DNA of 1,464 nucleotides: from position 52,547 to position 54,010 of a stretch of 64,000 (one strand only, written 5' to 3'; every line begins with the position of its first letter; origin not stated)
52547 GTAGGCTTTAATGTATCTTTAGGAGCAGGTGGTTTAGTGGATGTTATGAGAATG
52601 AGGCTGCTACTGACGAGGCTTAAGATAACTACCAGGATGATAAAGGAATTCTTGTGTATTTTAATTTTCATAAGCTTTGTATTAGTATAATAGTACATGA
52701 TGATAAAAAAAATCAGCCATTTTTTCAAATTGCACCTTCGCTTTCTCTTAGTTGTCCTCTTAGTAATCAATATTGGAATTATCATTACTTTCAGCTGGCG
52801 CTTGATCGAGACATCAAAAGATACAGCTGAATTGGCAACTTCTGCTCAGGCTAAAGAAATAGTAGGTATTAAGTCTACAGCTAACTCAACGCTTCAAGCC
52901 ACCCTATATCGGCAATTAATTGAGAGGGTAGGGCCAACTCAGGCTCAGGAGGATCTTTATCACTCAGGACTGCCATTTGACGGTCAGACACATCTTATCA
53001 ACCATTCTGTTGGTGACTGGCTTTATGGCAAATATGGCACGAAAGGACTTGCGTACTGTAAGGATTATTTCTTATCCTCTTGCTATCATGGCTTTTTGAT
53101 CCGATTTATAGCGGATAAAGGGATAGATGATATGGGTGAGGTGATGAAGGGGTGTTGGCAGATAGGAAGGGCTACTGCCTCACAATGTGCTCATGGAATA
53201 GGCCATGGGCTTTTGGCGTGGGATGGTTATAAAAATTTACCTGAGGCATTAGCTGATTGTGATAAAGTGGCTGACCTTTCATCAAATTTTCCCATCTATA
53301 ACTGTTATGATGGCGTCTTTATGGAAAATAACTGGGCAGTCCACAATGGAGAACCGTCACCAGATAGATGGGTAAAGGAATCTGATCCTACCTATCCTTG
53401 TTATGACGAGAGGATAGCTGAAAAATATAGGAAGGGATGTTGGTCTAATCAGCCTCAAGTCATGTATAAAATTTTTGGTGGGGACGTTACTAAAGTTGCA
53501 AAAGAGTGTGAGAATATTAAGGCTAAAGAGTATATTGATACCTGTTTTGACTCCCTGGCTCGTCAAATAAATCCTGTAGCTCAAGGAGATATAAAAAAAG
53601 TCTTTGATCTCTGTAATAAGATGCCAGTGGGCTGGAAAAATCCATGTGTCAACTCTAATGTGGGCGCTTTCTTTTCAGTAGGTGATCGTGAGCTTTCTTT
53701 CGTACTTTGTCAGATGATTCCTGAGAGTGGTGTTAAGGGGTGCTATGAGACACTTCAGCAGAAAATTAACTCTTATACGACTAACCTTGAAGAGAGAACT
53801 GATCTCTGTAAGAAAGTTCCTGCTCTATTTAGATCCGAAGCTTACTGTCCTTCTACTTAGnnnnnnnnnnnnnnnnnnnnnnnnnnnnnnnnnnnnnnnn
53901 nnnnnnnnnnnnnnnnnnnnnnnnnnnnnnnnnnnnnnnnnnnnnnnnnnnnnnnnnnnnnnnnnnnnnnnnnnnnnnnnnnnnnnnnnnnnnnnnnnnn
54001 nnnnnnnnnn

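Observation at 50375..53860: Three paralogous secreted Cys/His-rich proteins with invariant CYHG / HGxGHG / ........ / DPxYPC motifs (uncharacterised family)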

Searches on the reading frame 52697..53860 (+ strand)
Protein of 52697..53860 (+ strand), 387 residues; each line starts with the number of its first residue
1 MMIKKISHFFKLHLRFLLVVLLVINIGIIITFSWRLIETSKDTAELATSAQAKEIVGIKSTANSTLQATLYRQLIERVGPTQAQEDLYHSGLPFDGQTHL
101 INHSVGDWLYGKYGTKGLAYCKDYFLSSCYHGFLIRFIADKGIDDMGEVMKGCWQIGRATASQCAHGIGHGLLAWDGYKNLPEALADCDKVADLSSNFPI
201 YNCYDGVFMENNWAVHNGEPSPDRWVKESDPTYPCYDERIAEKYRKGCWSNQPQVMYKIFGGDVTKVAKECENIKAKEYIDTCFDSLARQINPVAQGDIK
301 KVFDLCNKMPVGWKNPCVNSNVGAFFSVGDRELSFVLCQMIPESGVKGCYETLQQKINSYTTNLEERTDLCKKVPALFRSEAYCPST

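Call 3: search_protein_families(library=pfam, proteins=[window:52697-53860:+], max_evalue=1)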
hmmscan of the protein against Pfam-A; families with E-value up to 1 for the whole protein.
window:52697-53860:+ (387 aa): 2 families
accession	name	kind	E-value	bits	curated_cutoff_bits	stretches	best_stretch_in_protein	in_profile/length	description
PF25001.1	Aegyptin_C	-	0.0091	16.5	27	0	267-308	44-84/115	Aegyptin, C-terminal domain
PF17561.7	TssO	-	0.066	13.8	29.2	1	5-70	6-68/148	Type VI secretion system, TssO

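Call 5: search_protein_families(library=ncbifam, proteins=[window:52697-53860:+], max_evalue=1)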
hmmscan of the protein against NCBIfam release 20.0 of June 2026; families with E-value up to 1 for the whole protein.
window:52697-53860:+ (387 aa): 1 family
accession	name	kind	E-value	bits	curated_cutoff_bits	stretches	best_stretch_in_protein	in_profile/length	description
NF042931.1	SAG1386_EF1546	equivalog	0.14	12.2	80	1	14-66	31-83/158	SAG1386/EF1546 family surface-associated protein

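Call 7: find_homologous_proteins(query=window:52697-53860:+)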
Query window:52697-53860:+ (387 aa): 535 proteins with E <= 0.001 among 2427 candidates; the best 120 are listed.
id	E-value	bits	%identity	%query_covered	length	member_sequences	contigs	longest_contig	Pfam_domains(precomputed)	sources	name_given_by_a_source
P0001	1.0e-272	922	100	100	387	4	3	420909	-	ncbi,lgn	-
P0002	9.4e-193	659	70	99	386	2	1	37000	-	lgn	-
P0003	8.2e-192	656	70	100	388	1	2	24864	-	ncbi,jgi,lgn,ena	jgi:hypothetical protein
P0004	2.5e-189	647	72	96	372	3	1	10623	-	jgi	-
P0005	8.0e-189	646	70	100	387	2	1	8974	-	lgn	-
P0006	2.7e-185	634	69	98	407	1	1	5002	-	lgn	-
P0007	2.0e-184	631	67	100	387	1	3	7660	-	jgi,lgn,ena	-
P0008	3.7e-181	620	67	98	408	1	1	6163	-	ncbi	ncbi:hypothetical protein BH09PAT1_BH09PAT1_5150 [soil metagenome]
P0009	6.9e-181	620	66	99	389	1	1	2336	-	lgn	-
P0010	1.2e-176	606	68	92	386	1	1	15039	-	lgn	-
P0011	7.8e-174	596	64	100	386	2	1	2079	-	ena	-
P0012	6.4e-173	593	65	94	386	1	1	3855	-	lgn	-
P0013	2.2e-171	588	64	99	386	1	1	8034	-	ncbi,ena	-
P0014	1.9e-168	579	61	99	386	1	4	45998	-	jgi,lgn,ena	-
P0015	9.3e-162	557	61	99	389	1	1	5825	-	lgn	-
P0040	9.7e-123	428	56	85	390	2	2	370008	-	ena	-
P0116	7.7e-112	392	49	87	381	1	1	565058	-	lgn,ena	-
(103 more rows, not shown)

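Call 16: find_encoding_contigs(protein=P0001, flank=10000, max_places=3)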
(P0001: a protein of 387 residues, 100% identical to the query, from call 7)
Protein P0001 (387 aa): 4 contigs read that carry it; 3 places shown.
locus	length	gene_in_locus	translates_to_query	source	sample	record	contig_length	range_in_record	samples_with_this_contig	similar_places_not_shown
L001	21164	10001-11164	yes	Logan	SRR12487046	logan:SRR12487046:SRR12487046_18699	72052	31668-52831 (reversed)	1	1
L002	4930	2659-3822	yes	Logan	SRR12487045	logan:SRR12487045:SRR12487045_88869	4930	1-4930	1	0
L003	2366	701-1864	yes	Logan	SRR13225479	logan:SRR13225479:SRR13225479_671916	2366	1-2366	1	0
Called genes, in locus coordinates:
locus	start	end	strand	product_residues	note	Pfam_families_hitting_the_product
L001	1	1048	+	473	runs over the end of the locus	PF00464:SHMT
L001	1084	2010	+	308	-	-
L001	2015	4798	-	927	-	-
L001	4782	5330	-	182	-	-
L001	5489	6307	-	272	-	-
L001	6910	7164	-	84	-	-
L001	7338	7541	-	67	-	-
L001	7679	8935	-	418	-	-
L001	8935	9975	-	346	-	-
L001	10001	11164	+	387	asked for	-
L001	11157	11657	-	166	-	-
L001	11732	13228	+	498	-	PF00884:Sulfatase, PF01663:Phosphodiest, PF16347:SGSH_C, PF14707:Sulfatase_C (weak)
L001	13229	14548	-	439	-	PF05935:Arylsulfotrans, PF14269:Arylsulfotran_2, PF05935:Arylsulfotrans (weak)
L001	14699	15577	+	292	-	PF00318:Ribosomal_S2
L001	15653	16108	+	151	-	PF25025:EF-Ts_N (weak), PF00889:EF_TS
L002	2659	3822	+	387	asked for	-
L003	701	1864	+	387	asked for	-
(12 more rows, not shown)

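Call 17: predict_structure(alignment_id=A2)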
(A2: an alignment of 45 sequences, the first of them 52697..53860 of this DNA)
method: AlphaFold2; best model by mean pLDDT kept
length: 387 residues; sequences in the alignment: 45
mean_pLDDT: 93.0   pTM: 0.82
mean pLDDT of the five models: 93.0, 92.5, 92.0, 91.3, 91.2
residues with pLDDT >= 90: 326; 70-90: 47; 50-70: 7; < 50: 7
segments of 3 or more residues with pLDDT < 50: 42-48
pLDDT, mean of each block of 10 residues (from residue 1): 76 91 96 79 50 95 95 98 95 89 97 95 92 96 95 92 96 96 98 97 98 88 96 97 98 97 97 96 96 94 98 97 92 97 97 94 92 97 87
secondary structure, 60 per line:
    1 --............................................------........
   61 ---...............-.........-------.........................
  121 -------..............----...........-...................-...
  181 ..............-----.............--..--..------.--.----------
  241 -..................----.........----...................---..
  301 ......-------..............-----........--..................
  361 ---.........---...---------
elements in order: H3-46 H53-60 H64-78 H80-88 H96-120 H128-141 H146-156 H158-176 H178-194 H200-212 H242-259 H264-272 H277-295 H299-306 H314-327 H333-340 H343-360 H364-372

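Call 19: search_protein_representatives(alignment_id=A2)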
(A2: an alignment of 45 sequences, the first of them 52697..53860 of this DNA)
Query: 45 sequences, 384 profile positions. Proteins with E-value up to 0.001 (for the whole library): 5846; up to 1e-10: 4116; up to 1e-30: 1364. The best 150 are listed.
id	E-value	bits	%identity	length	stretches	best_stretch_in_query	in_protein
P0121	3.1e-218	740.6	-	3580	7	93-378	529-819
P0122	2.1e-184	629.2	-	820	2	44-382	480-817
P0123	2.6e-183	625.6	-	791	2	45-383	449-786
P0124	7.0e-177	604.5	-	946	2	39-383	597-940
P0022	1.7e-175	599.9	-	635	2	40-317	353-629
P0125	1.7e-168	576.9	-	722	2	47-382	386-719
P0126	1.8e-161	553.8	-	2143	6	90-379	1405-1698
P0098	1.2e-159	547.8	-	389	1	17-382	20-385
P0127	4.1e-153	526.2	-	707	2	38-383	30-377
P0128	2.6e-152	523.6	-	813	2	32-382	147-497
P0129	7.5e-151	518.8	-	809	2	33-381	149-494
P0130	3.1e-150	516.8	-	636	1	45-383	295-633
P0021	9.7e-150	515.2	-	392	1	4-383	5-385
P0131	1.7e-146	504.5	-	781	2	46-383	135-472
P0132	6.2e-143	492.7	-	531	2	46-281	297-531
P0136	5.4e-118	410.6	-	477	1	27-382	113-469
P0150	2.1e-107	375.8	-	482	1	35-383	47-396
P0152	3.4e-104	365.2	-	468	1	32-382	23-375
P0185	1.7e-78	280.7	-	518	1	46-381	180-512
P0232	5.7e-56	206.5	-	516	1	32-373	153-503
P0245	1.5e-53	198.5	-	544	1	62-350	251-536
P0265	3.2e-51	190.8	-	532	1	67-381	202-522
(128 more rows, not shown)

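Call 21: fold_search(model_id=the predicted structure, library=pdb)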
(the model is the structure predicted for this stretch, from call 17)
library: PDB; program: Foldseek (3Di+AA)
matches with E <= 10: 1178; with E <= 0.001: 0
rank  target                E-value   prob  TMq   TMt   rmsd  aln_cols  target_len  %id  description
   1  4rv1_C                4.4e-03  0.99  0.22  0.21  20.7       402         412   12  Crystal Structure of Engineered Protein. Northeast Structural Genomics Consortium (NESG) Target OR497. (released 2014-12-10)
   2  4rv1_F                7.0e-03  0.99  0.23  0.22  20.3       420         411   11  Crystal Structure of Engineered Protein. Northeast Structural Genomics Consortium (NESG) Target OR497. (released 2014-12-10)
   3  4rv1_A                9.9e-03  0.98  0.22  0.21  22.3       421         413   12  Crystal Structure of Engineered Protein. Northeast Structural Genomics Consortium (NESG) Target OR497. (released 2014-12-10)
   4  7rdr_A                1.2e-02  0.87  0.17  0.15  18.5       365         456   10  Circular tandem repeat protein with novel repeat topology and enhanced subunit contact surfaces (released 2021-09-01)
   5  5k7v_A                1.4e-02  0.66  0.12  0.15  20.7       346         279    8  Computational Design of Self-Assembling Cyclic Protein Homooligomers (released 2017-04-12)
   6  7dkh_I                1.6e-02  0.93  0.21  0.12  22.2       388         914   11  Crystal structure of the Ctr9/Paf1/Cdc73/Rtf1 quaternary complex (released 2021-11-24)
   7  5orm                  1.7e-02  0.93  0.19  0.21  23.6       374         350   13  Crystal structure of designed cPPR-Telo1 (released 2018-06-20)
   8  9ijj_AC               1.8e-02  0.97  0.23  0.20  21.2       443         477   12  In situ structure of the central apparatus in mouse sperm axoneme. (released 2025-06-04)
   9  5mfm_F                1.8e-02  0.95  0.21  0.23  17.1       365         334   11  Designed armadillo repeat protein peptide fusion YIIIM6AII_GS11_(KR)5 (released 2017-09-13)
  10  4zlh_B                2.1e-02  0.96  0.19  0.21  21.4       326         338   12  Structure of the LapB cytoplasmic domain at 2 angstroms (released 2015-11-11)
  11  9hvq_Q                2.1e-02  0.95  0.20  0.11  21.6       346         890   12  Structure of the transcribing Pol II-DSIF-PAF-SPT6-RECQL5 complex (released 2025-07-16)
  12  5mfm_C                2.1e-02  0.93  0.20  0.22  17.2       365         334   11  Designed armadillo repeat protein peptide fusion YIIIM6AII_GS11_(KR)5 (released 2017-09-13)
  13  5h7c_C                2.3e-02  0.75  0.16  0.15  26.1       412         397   10  Crystal structure of a repeat protein with two Protein A-DHR14 repeat modules (released 2017-06-28)
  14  7sqc_G1               2.4e-02  0.97  0.24  0.21  21.2       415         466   10  Ciliary C1 central pair apparatus isolated from Chlamydomonas reinhardtii (released 2022-04-13)
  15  6hc2_C                2.4e-02  0.94  0.20  0.21  20.6       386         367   12  Crystal structure of NuMA/LGN hetero-hexamers (released 2019-05-29)
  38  4bwr                  4.6e-02  0.66  0.18  0.16  24.2       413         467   10  Crystal structure of c5321: a protective antigen present in uropathogenic Escherichia coli strains displaying an SLR fol (released 2013-07-24)
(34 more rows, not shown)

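Call 26: search_protein_families(library=pfam, proteins=[P0130, P0136, P0150, P0152, P0185, P0232, P0245, P0265, P0124, P0128], max_evalue=0.01)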
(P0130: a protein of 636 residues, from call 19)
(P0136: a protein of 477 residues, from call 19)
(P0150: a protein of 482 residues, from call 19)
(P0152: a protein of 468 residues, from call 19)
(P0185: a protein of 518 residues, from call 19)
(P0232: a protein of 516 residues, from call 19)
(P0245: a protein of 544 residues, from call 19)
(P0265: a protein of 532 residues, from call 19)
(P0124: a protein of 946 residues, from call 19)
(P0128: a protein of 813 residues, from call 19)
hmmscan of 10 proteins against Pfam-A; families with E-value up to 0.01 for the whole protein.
P0130 (636 aa): 0 families

P0136 (477 aa): 0 families

P0150 (482 aa): 0 families

P0152 (468 aa): 0 families

P0185 (518 aa): 1 family
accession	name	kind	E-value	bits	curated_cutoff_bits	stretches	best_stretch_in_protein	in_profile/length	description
PF13473.12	Cupredoxin_1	-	0.00025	21.5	27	1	30-129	10-103/104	Cupredoxin-like domain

P0232 (516 aa): 1 family
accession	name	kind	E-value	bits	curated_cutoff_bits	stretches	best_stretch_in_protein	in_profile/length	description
PF13473.12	Cupredoxin_1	-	0.00023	21.6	27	1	27-120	16-104/104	Cupredoxin-like domain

P0245 (544 aa): 1 family
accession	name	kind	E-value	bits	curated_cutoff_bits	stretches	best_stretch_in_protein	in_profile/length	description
PF01522.26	Polysacc_deac_1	-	1.4e-23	83.6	23.1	1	88-211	5-123/124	Polysaccharide deacetylase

P0265 (532 aa): 0 families

P0124 (946 aa): 1 family
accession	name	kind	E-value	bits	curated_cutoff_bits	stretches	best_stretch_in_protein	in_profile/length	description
PF13473.12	Cupredoxin_1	-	0.0009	19.7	27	1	136-172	17-55/104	Cupredoxin-like domain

P0128 (813 aa): 0 families

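Call 29: find_encoding_contigs(protein=P0116, flank=8000, max_places=2)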
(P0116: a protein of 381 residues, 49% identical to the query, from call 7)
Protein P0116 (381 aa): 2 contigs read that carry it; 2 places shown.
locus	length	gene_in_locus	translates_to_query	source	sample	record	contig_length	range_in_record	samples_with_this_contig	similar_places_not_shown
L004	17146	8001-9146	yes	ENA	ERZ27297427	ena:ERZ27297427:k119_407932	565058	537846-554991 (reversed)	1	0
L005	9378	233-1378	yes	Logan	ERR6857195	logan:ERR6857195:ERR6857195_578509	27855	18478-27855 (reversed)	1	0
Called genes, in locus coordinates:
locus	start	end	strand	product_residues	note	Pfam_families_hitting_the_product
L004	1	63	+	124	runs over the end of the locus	-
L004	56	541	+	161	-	PF00186:DHFR_1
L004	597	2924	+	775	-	PF01725:Ham1p_like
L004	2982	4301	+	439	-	PF00464:SHMT, PF00155:Aminotran_1_2, PF01212:Beta_elim_lyase (weak)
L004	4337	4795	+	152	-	-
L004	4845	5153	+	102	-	-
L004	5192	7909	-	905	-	-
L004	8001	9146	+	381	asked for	-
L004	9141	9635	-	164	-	-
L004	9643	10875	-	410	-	-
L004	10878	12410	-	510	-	-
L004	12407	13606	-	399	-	-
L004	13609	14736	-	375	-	-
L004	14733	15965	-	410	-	-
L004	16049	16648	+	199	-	PF02397:Bac_transf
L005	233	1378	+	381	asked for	-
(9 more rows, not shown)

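Call 30: find_encoding_contigs(protein=P0040, flank=8000, max_places=2)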
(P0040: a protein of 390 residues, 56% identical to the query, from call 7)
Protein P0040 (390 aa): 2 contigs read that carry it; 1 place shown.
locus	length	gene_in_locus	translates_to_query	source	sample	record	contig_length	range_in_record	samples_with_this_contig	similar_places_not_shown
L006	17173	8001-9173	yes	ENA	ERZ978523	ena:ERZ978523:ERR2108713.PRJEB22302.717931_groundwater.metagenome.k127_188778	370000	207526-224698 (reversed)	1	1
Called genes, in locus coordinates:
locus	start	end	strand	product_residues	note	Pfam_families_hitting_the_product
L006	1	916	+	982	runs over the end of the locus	PF00580:UvrD-helicase, PF01443:Viral_helicase1 (faint), PF13245:AAA_19, PF13604:AAA_30 (faint), PF13361:UvrD_C, PF13538:UvrD_C_2 (faint), PF12705:PDDEXK_1, PF10926:DUF2800 (weak)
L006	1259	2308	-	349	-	PF01594:AI-2E_transport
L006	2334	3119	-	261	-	PF06182:ABC2_membrane_6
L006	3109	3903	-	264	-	PF06182:ABC2_membrane_6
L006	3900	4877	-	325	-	PF00005:ABC_tran, PF13304:AAA_21 (weak)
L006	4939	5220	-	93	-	PF00216:Bac_DNA_binding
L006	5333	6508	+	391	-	-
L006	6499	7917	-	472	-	PF13473:Cupredoxin_1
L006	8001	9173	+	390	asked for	-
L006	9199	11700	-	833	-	-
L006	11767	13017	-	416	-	PF12072:RNase_Y_N, PF00013:KH_1 (weak), PF22891:KH_PNO1_2nd (weak), PF01966:HD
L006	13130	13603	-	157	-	PF21982:RecX_HTH1, PF02631:RecX_HTH2, PF21981:RecX_HTH3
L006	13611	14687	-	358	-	PF00154:RecA_N, PF06745:ATPase (faint), PF08423:Rad51, PF27531:MT3502_N (faint), PF21096:RecA_C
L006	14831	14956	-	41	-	-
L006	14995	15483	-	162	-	PF00380:Ribosomal_S9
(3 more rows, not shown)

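Call 35: find_related_loci(query=A2, collection=genome_contigs, flank=10000)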
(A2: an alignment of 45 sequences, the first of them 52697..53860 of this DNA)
Query A2 (387 aa) in genome_contigs; peptide patterns used: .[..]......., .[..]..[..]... (x = any residue, [..] = any of these).
97 stretches matched a pattern; 91 encode a relative of the query (tblastn E <= 1e-3); the best 80 are kept; 77 distinct loci.
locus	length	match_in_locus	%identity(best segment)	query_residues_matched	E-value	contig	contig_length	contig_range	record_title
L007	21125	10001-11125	57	10-385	1e-155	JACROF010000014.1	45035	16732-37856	MAG: Candidatus Levyibacteriota bacterium isolate NC_groundwater_1954_Pr3_S-0.2um_39_3 scaffold_341150, whole genome sho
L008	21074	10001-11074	58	17-375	4e-144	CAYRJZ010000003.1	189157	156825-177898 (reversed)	MAG TPA_asm: uncultured Gammaproteobacteria bacterium isolate SRP170004_co1_576 genome assembly, contig: NODE_68_length_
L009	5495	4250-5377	55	9-381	8e-142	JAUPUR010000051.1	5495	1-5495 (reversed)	MAG: Patescibacteria group bacterium isolate erpe_2018_sw_18hr_WHONDRS-SW48-000091_B_bin.71 scaffold_310208, whole genom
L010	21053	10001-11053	54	33-381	9e-124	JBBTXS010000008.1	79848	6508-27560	MAG: Patescibacteria group bacterium isolate H51-bin091_1 H51_bin091_1_000000000008, whole genome shotgun sequence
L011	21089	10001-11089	49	13-375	2e-121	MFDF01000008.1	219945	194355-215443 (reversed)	MAG: Candidatus Daviesbacteria bacterium RIFCSPHIGHO2_12_FULL_37_16 rifcsphigho2_12_scaffold_22, whole genome shotgun se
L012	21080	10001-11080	52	16-374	2e-118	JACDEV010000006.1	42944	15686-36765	MAG: Patescibacteria group bacterium isolate MGR_bin369 SD2903_NODE_73_length_42944_cov_1.404839, whole genome shotgun s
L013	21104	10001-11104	49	11-374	5e-116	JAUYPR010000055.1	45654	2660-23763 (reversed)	MAG: bacterium isolate C4_metabat.bin.46 C4_k141_503519, whole genome shotgun sequence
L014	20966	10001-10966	54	54-374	6e-116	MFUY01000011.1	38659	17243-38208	MAG: Candidatus Nomurabacteria bacterium RIFCSPLOWO2_01_FULL_41_12 rifcsplowo2_01_scaffold_1862, whole genome shotgun se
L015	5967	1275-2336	51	17-374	1e-115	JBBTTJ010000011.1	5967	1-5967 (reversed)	MAG: Patescibacteria group bacterium isolate H14-bin022_1 H14_bin022_1_000000000011, whole genome shotgun sequence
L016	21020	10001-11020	51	48-374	8e-114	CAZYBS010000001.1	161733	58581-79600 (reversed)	MAG TPA_asm: uncultured Candidatus Saccharibacteria bacterium isolate SRP178908_co1_81 genome assembly, contig: NODE_30_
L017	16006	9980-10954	53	51-374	5e-113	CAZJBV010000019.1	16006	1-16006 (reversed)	MAG TPA_asm: uncultured Gammaproteobacteria bacterium isolate binchicken_co144_1014 genome assembly, contig: NODE_7545_l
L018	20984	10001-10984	51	47-374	7e-113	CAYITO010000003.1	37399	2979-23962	MAG TPA_asm: uncultured archaeon isolate ERP119705_co6_956 genome assembly, contig: NODE_960_length_37399_cov_6.881748,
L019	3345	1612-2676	50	20-374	2e-114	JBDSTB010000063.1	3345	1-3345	MAG: Candidatus Paceibacterota bacterium isolate cluster1_bin.548 k127_3077790, whole genome shotgun sequence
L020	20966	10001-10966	50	53-374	4e-111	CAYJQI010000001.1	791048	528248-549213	MAG TPA_asm: uncultured archaeon isolate ERP125453_co1_263 genome assembly, contig: NODE_1_length_791048_cov_12.409087,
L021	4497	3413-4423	49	35-374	1e-110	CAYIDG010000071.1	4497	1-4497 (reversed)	MAG TPA_asm: uncultured archaeon isolate ERP119705_co1_846 genome assembly, contig: NODE_35668_length_4497_cov_4.385637,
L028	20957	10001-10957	47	54-374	8e-103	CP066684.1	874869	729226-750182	MAG: Candidatus Aenigmatarchaeota archaeon isolate NC_groundwater_134_Ag_S-0.1um_56_17 chromosome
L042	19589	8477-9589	36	11-381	7e-73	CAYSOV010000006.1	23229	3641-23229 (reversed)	MAG TPA_asm: uncultured Gammaproteobacteria bacterium isolate binchicken_co110_923 genome assembly, contig: NODE_4811_le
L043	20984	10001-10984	38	67-374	1e-71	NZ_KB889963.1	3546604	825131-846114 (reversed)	Methylocystis rosea SV97 A3OODRAFT_scaffold1.1, whole genome shotgun sequence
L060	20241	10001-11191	25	15-378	3e-25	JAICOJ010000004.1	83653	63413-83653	MAG: Gemmatimonadaceae bacterium isolate OFX_bin.8 k141_1967944_length_83653_cov_18.1221, whole genome shotgun sequence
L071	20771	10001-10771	28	94-333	2e-21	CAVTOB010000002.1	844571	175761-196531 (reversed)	MAG: uncultured Gemmatimonadaceae bacterium isolate MFD00822.bin.1.145 genome assembly, contig: contig_54553, whole geno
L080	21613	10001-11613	26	99-380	1e-18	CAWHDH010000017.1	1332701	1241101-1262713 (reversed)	MAG: uncultured Solirubrobacterales bacterium isolate MFD04212.bin.1.232 genome assembly, contig: contig_658, whole geno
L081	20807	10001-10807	25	95-357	2e-18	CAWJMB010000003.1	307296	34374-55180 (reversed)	MAG: uncultured Gemmatimonadaceae bacterium isolate MFD02581.bin.2.2 genome assembly, contig: contig_49812, whole genome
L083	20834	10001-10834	24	121-380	3e-16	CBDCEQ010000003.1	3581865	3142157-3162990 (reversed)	MAG: Longimicrobiales bacterium isolate c946df80-90b6-4201-ac6a-482c46f0e25c genome assembly, contig: contig_3, whole ge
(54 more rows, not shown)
